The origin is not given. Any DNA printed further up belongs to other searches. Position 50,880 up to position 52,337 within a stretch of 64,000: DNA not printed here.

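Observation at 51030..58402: Amino-sugar tailoring block: DegT aminotransferase + WecD-like GNAT + two SAM methyltransferases + SDR dehydratase/epimerases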

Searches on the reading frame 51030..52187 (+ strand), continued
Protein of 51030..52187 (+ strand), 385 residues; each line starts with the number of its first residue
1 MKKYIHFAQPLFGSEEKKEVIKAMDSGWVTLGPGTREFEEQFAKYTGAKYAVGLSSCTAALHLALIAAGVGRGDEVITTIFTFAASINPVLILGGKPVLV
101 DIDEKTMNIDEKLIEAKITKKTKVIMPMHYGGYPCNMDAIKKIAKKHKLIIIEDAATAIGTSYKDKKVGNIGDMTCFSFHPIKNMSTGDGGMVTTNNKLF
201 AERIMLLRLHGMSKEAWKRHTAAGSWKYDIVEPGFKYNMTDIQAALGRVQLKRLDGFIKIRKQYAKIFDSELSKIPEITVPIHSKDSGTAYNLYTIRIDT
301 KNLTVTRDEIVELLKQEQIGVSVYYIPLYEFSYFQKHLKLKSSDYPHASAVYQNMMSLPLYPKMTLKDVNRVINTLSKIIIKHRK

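Call 83: find_encoding_contigs(protein=P0056, flank=10000, max_places=1)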
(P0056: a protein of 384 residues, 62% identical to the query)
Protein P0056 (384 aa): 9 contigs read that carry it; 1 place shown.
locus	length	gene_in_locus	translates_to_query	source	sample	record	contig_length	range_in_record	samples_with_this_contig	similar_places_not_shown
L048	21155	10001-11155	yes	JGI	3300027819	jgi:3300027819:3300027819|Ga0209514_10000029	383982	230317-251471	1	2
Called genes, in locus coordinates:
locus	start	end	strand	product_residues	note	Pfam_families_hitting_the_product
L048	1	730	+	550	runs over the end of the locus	PF10131:PTPS_related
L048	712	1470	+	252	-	PF00535:Glycos_transf_2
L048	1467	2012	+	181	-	PF18915:DUF5667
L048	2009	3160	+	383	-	PF26314:MptA_B_family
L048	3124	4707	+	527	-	PF09586:YfhO (faint), PF10131:PTPS_related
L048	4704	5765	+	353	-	PF13439:Glyco_transf_4, PF13579:Glyco_trans_4_4 (weak), PF00534:Glycos_transf_1, PF13692:Glyco_trans_1_4, PF20706:GT4-conflict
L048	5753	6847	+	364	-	-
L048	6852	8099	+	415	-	PF01943:Polysacc_synt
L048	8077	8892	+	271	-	PF00535:Glycos_transf_2, PF13641:Glyco_tranf_2_3 (weak)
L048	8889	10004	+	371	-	PF13439:Glyco_transf_4, PF20706:GT4-conflict, PF00534:Glycos_transf_1, PF13692:Glyco_trans_1_4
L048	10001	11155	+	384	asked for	PF01041:DegT_DnrJ_EryC1, PF00155:Aminotran_1_2, PF01053:Cys_Met_Meta_PP (weak), PF01212:Beta_elim_lyase (weak)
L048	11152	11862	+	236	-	PF00583:Acetyltransf_1, PF13673:Acetyltransf_10, PF13508:Acetyltransf_7 (weak)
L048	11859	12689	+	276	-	PF00535:Glycos_transf_2, PF10111:Glyco_tranf_2_2, PF13641:Glyco_tranf_2_3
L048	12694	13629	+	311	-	PF01113:DapB_N (faint), PF01370:Epimerase, PF02719:Polysacc_synt_2, PF01073:3Beta_HSD, PF07993:NAD_binding_4 (faint), PF13460:NAD_binding_10, PF16363:GDP_Man_Dehyd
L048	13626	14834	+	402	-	PF00534:Glycos_transf_1, PF13692:Glyco_trans_1_4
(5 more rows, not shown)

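Call 84: find_encoding_contigs(protein=P0090, flank=10000, max_places=1)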
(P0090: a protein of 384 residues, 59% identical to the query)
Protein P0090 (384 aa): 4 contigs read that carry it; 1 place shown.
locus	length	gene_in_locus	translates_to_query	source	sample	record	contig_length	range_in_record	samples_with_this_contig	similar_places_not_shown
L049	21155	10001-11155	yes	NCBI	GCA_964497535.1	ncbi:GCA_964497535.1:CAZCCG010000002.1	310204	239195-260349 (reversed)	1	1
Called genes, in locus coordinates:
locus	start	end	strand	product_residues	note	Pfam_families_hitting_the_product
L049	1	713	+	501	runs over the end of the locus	PF13231:PMT_2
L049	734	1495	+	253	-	PF00535:Glycos_transf_2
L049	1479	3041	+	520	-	PF13231:PMT_2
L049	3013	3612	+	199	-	-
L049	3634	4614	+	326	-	PF01073:3Beta_HSD, PF01370:Epimerase, PF02719:Polysacc_synt_2, PF04321:RmlD_sub_bind, PF05368:NmrA (weak), PF07993:NAD_binding_4 (faint), PF13460:NAD_binding_10, PF16363:GDP_Man_Dehyd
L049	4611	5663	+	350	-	PF13439:Glyco_transf_4, PF00534:Glycos_transf_1, PF13692:Glyco_trans_1_4, PF13524:Glyco_trans_1_2, PF20706:GT4-conflict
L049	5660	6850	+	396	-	PF04188:Mannosyl_trans2 (weak)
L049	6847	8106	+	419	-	PF01943:Polysacc_synt, PF13440:Polysacc_synt_3 (weak)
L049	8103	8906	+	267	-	PF00535:Glycos_transf_2, PF10111:Glyco_tranf_2_2 (weak)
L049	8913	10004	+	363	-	PF13439:Glyco_transf_4, PF20706:GT4-conflict, PF00534:Glycos_transf_1, PF13692:Glyco_trans_1_4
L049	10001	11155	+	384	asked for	PF00155:Aminotran_1_2 (weak), PF01041:DegT_DnrJ_EryC1, PF01212:Beta_elim_lyase (weak)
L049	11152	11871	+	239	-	PF13302:Acetyltransf_3 (weak), PF13420:Acetyltransf_4 (weak), PF00583:Acetyltransf_1, PF13673:Acetyltransf_10, PF13508:Acetyltransf_7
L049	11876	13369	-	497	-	-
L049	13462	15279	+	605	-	PF13231:PMT_2 (weak)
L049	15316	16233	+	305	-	PF01073:3Beta_HSD, PF01370:Epimerase, PF02719:Polysacc_synt_2, PF04321:RmlD_sub_bind, PF13460:NAD_binding_10 (weak), PF16363:GDP_Man_Dehyd, PF07993:NAD_binding_4 (weak)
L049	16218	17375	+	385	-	PF00534:Glycos_transf_1, PF13692:Glyco_trans_1_4, PF26337:Gtf3_C (weak)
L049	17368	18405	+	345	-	PF00535:Glycos_transf_2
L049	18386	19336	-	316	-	PF01073:3Beta_HSD, PF01370:Epimerase, PF04321:RmlD_sub_bind, PF16363:GDP_Man_Dehyd, PF07993:NAD_binding_4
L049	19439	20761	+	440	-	PF01041:DegT_DnrJ_EryC1, PF00155:Aminotran_1_2 (weak), PF01053:Cys_Met_Meta_PP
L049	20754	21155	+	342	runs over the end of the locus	PF00535:Glycos_transf_2, PF10111:Glyco_tranf_2_2 (weak), PF13641:Glyco_tranf_2_3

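Call 91: search_protein_families(library=ncbifam, proteins=[L008:7234-8265:+, L008:8304-8861:+], max_evalue=1e-10)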
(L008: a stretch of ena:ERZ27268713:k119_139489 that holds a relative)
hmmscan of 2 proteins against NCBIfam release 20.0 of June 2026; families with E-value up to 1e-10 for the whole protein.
L008:7234-8265:+ (343 aa): 15 families
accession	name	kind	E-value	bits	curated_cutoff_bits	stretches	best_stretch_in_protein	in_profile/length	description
TIGR01181.1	dTDP_gluc_dehyt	equivalog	5.6e-55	186.7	365.1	1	3-339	2-318/321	dTDP-glucose 4,6-dehydratase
TIGR01179.1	galE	equivalog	9.7e-44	149.5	262.3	1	3-336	2-329/332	UDP-glucose 4-epimerase GalE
NF007490.0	PRK10084.1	subfamily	8.7e-41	140.1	649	1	1-338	1-340/361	dTDP-glucose 4,6-dehydratase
NF007582.0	PRK10217.1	equivalog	2.1e-34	119.2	698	1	2-339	3-338/355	dTDP-glucose 4,6-dehydratase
NF007956.0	PRK10675.1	subfamily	5.6e-32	111.2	394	1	1-335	1-332/338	UDP-glucose 4-epimerase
TIGR04180.1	EDH_00030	hypoth_equivalog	1.5e-31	109.6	475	1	3-317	1-294/297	NAD-dependent 4,6-dehydratase LegB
NF011728.1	PRK15181.1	equivalog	2.1e-25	89.5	760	1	3-334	18-339/348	Vi polysaccharide biosynthesis UDP-N-acetylglucosaminuronic acid C-4 epimerase TviC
TIGR02622.1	CDP_4_6_dhtase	equivalog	4.9e-22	78.5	278.45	1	2-335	6-333/352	CDP-glucose 4,6-dehydratase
TIGR02197.1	heptose_epim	equivalog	2.3e-18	66.4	274.6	1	3-333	1-314/316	ADP-glyceromanno-heptose 6-epimerase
NF008872.0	PRK11908.1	equivalog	2.3e-13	49.9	294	1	2-334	3-337/349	bifunctional UDP-4-keto-pentose/UDP-xylose synthase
NF047837.1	UDPAcbARedWbcJ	equivalog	4.5e-13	48.9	500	0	158-246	96-182/372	UDP-2-acetamido-2,6-beta-L-arabino-hexul-4-ose reductase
NF043036.1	ErythonDh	equivalog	9.8e-13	48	325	1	1-191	1-175/321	D-erythronate dehydrogenase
NF041015.1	UDPsulfquin_syn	equivalog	1e-11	44.5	575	0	1-247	1-277/384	UDP-sulfoquinovose synthase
NF005998.1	PRK08125.1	equivalog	7.1e-11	41.2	777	0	2-292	317-595/649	bifunctional UDP-4-amino-4-deoxy-L-arabinose formyltransferase/UDP-glucuronic acid oxidase ArnA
NF042422.1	oxyalk_red_OleD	equivalog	7.9e-11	41.9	580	0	1-264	1-234/329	2-alkyl-3-oxoalkanoate reductase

L008:8304-8861:+ (185 aa): 0 families
